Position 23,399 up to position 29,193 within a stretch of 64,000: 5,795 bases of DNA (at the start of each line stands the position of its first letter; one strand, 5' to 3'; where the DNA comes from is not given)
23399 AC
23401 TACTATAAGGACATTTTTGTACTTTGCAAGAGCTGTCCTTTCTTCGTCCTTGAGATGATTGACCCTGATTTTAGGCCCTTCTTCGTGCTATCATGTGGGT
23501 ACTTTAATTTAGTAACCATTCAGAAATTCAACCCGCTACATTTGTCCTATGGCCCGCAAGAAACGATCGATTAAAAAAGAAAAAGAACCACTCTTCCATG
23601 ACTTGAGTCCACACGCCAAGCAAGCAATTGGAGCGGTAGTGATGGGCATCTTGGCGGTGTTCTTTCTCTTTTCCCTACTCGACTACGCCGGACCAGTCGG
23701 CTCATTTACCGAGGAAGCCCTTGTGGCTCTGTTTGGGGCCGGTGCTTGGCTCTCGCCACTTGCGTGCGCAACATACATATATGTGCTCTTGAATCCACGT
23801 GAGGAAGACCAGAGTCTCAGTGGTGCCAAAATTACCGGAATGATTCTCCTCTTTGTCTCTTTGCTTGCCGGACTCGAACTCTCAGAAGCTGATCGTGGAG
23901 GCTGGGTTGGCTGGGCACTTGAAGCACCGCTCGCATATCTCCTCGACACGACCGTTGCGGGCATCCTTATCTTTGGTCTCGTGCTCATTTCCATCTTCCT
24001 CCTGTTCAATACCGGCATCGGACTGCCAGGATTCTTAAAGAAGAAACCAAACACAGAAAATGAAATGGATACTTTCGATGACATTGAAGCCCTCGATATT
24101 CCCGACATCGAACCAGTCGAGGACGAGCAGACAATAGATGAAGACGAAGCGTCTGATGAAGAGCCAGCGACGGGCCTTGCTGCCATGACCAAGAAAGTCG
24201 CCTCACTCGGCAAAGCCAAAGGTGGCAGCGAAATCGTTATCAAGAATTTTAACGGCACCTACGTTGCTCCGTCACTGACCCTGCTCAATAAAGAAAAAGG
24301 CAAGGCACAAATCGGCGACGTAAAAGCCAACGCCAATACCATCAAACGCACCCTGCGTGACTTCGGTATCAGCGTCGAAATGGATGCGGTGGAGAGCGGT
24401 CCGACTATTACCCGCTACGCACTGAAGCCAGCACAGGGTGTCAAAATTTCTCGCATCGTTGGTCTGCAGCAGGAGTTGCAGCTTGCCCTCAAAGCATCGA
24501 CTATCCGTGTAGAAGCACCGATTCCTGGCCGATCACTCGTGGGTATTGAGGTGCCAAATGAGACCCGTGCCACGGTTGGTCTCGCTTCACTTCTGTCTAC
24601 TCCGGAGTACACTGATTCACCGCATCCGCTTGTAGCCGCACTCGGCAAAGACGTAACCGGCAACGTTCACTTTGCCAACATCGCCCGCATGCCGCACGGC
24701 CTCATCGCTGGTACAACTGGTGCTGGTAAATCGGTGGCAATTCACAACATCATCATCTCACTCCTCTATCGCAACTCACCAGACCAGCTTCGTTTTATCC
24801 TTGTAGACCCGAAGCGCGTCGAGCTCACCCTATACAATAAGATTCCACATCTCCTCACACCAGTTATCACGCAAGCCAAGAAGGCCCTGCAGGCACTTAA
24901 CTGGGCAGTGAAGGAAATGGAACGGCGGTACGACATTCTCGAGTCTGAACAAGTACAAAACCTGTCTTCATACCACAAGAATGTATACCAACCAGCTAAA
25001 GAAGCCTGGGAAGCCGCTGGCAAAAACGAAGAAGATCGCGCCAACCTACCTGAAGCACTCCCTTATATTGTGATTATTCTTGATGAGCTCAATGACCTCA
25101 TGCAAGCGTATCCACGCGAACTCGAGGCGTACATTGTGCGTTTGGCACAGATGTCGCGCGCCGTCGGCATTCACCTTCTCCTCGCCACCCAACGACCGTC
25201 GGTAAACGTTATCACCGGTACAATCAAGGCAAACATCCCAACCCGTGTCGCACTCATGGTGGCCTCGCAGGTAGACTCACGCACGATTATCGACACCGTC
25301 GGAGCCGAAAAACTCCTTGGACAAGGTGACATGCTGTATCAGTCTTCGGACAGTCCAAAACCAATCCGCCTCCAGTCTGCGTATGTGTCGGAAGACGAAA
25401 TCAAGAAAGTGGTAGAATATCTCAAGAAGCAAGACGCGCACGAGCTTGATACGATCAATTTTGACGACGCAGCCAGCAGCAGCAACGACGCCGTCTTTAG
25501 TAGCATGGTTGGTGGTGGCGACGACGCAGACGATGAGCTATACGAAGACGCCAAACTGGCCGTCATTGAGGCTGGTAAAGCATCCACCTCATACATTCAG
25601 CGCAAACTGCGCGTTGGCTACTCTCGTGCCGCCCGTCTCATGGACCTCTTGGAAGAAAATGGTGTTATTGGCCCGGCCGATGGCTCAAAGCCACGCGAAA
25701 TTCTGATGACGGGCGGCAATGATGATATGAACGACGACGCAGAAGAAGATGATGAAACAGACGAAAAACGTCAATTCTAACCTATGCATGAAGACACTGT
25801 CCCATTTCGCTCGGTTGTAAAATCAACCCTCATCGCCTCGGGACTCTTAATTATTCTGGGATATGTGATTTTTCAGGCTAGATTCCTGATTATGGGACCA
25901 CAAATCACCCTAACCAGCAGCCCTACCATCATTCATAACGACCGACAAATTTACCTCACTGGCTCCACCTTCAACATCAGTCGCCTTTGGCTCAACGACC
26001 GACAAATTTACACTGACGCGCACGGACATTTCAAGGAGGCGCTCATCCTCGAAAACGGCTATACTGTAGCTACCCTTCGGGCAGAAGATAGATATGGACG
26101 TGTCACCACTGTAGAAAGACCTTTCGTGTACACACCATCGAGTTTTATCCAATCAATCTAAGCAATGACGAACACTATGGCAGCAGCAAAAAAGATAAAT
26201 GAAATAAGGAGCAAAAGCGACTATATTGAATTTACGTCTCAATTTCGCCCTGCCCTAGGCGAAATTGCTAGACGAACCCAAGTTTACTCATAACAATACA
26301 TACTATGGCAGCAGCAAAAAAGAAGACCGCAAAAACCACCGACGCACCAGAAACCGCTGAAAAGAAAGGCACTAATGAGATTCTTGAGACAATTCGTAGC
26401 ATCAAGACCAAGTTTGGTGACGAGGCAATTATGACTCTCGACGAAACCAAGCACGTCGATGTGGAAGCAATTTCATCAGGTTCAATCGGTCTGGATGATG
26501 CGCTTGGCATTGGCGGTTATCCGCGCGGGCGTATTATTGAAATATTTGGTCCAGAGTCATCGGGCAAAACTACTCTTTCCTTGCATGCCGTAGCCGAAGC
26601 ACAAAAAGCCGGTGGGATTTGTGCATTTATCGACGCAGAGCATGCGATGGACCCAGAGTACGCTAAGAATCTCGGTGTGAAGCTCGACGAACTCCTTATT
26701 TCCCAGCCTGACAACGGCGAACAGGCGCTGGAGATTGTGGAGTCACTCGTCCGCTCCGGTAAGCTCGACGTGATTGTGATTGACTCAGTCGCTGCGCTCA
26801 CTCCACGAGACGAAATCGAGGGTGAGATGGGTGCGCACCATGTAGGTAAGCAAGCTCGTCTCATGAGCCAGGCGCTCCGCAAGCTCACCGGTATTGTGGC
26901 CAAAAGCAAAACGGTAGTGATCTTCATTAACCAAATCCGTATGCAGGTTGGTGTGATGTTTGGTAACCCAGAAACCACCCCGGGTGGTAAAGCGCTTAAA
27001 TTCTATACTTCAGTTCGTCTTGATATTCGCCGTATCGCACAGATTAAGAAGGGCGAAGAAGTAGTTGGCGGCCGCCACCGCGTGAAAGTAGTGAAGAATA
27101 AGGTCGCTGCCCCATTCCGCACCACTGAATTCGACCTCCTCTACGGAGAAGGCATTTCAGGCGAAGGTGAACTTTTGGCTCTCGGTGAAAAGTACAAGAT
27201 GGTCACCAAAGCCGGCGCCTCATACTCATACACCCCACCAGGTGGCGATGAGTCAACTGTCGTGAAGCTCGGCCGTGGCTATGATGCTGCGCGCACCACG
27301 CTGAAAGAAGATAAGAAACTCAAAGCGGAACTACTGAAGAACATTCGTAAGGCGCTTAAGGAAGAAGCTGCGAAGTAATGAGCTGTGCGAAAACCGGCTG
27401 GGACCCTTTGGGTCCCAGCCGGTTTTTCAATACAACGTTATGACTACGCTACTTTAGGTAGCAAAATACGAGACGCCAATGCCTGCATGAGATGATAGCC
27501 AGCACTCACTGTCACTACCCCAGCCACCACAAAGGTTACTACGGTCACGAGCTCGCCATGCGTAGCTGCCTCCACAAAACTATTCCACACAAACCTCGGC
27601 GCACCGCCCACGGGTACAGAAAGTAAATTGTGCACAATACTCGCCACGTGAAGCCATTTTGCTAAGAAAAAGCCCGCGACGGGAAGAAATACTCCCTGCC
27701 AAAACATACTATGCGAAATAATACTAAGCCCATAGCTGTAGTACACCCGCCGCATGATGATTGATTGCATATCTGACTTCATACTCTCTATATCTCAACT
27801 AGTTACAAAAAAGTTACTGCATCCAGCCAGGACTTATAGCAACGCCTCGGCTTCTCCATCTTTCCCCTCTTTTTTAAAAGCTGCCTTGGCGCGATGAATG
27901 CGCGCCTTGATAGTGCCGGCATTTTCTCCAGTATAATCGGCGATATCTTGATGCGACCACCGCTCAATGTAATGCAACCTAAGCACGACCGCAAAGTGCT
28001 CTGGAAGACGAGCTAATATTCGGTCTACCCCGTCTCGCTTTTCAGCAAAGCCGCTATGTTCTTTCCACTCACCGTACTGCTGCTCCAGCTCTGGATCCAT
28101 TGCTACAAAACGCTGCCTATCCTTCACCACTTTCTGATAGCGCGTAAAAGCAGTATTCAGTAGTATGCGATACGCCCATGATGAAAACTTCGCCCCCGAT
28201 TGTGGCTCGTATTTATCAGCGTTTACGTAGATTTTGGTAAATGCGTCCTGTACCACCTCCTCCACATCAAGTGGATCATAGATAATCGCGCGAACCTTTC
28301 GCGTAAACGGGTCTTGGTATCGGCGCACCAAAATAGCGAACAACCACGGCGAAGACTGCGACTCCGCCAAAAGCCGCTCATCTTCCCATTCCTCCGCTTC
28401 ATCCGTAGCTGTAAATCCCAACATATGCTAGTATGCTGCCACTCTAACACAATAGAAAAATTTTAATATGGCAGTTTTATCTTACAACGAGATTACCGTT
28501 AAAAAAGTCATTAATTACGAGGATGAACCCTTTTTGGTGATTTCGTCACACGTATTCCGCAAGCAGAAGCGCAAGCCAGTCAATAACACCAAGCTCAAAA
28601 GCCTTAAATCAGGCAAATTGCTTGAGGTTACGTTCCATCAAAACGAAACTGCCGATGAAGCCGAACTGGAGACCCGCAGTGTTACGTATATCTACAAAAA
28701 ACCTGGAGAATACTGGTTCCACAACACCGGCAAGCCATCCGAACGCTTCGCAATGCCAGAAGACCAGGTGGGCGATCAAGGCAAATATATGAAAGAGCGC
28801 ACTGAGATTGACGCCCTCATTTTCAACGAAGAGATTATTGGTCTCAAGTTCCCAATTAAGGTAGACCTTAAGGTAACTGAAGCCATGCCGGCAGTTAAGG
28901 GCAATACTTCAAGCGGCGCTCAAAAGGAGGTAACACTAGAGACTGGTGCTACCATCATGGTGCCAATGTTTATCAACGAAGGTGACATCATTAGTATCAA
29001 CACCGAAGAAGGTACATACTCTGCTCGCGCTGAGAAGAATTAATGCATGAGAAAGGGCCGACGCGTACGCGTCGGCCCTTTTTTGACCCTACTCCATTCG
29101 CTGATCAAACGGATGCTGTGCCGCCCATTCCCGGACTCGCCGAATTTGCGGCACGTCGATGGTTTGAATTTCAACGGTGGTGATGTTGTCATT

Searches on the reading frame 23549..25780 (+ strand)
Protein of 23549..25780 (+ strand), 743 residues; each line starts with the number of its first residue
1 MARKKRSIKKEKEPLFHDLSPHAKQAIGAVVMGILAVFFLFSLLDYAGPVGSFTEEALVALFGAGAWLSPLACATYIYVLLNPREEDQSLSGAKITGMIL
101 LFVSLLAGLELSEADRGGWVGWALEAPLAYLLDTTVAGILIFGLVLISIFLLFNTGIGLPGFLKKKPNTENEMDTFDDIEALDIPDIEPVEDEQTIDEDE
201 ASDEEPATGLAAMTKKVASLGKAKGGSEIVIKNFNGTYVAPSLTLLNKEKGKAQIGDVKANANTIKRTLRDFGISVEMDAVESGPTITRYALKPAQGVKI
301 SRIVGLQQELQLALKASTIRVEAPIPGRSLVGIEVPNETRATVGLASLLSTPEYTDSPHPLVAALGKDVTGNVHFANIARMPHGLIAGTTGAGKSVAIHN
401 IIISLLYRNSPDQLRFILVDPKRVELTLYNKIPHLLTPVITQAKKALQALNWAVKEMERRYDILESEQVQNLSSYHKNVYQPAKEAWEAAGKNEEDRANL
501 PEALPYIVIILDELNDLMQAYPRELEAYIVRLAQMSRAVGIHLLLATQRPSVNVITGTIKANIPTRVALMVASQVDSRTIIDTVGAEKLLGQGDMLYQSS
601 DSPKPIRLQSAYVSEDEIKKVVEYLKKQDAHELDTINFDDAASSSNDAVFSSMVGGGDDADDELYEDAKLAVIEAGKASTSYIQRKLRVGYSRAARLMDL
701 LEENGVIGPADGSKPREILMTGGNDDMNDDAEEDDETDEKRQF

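Call 39: search_protein_families(library=pfam, proteins=[window:23549-25780:+], max_evalue=0.001)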
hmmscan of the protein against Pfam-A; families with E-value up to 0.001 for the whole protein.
window:23549-25780:+ (743 aa): 4 families
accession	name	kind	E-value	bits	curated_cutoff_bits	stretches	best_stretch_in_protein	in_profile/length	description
PF01580.24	FtsK_SpoIIIE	-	5.4e-60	203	24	1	349-552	6-221/221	FtsK/SpoIIIE family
PF09397.16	FtsK_gamma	-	4.2e-28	97.3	30.6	1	660-721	2-63/63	Ftsk gamma domain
PF17854.6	FtsK_alpha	-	5.2e-28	97.7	22.9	1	241-337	2-101/101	FtsK alpha domain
PF13491.11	FtsK_4TM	-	5.8e-07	29.8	23.1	1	46-154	46-160/171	4TM region of DNA translocase FtsK/SpoIIIE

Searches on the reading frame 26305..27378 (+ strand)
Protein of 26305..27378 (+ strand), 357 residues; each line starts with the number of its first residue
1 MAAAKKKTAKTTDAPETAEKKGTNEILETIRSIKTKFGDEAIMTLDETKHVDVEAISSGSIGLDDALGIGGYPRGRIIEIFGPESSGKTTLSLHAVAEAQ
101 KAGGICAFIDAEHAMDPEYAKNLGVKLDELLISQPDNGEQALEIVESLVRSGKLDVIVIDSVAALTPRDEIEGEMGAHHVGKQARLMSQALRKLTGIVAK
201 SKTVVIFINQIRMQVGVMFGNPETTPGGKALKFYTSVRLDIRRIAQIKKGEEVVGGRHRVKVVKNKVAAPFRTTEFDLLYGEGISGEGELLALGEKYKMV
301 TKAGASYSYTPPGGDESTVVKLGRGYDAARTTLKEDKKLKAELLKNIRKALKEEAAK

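Call 39: search_protein_families(library=pfam, proteins=[window:26305-27378:+], max_evalue=0.001)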
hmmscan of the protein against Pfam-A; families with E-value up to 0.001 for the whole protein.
window:26305-27378:+ (357 aa): 7 families
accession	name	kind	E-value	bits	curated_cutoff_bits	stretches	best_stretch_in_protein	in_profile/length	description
PF00154.27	RecA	-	1.7e-135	451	27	1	26-285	3-262/262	recA bacterial DNA recombination protein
PF08423.17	Rad51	-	2.3e-10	40.6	22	1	53-243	5-211/244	Rad51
PF21096.2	RecA_C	-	5.5e-09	36.5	27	1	288-352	1-57/57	RecA C-terminal domain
PF06745.19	ATPase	-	3.3e-08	33.6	26.6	1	58-133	3-80/231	KaiC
PF01637.24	ATPase_2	-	4.5e-05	23.8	33.2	1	76-208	21-116/225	ATPase domain predominantly from Archaea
PF13401.12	AAA_22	-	0.00017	22.3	27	1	76-168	6-97/130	AAA domain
PF13481.12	AAA_25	-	0.00069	19.7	27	0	70-170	28-160/195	AAA domain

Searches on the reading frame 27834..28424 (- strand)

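Call 39: search_protein_families(library=pfam, proteins=[window:27834-28424:-], max_evalue=0.001)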
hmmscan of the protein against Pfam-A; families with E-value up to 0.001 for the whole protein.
window:27834-28424:- (196 aa): 3 families
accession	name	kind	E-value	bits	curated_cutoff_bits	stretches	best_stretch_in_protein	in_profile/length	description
PF04542.20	Sigma70_r2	-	5.1e-13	49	24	1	32-97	1-66/71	Sigma-70 region 2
PF08281.18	Sigma70_r4_2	-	7.4e-12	45.2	25.7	1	133-182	4-53/54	Sigma-70, region 4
PF04545.22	Sigma70_r4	-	3.3e-06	26.9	24.1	1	137-179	2-44/50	Sigma-70, region 4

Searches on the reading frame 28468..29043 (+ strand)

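Call 39: search_protein_families(library=pfam, proteins=[window:28468-29043:+], max_evalue=0.001)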
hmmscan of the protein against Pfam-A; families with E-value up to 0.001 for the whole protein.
window:28468-29043:+ (191 aa): 3 families
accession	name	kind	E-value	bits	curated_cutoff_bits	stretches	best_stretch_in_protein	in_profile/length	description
PF09285.17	Elong-fact-P_C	-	2.2e-24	85.3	25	1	132-187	1-56/56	Elongation factor P, C-terminal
PF08207.18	EFP_N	-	6.6e-07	29.7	23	1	7-60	3-56/58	Elongation factor P (EF-P) KOW-like domain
PF01132.26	EFP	-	9.1e-07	29.2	27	1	70-124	1-54/54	Elongation factor P (EF-P) OB domain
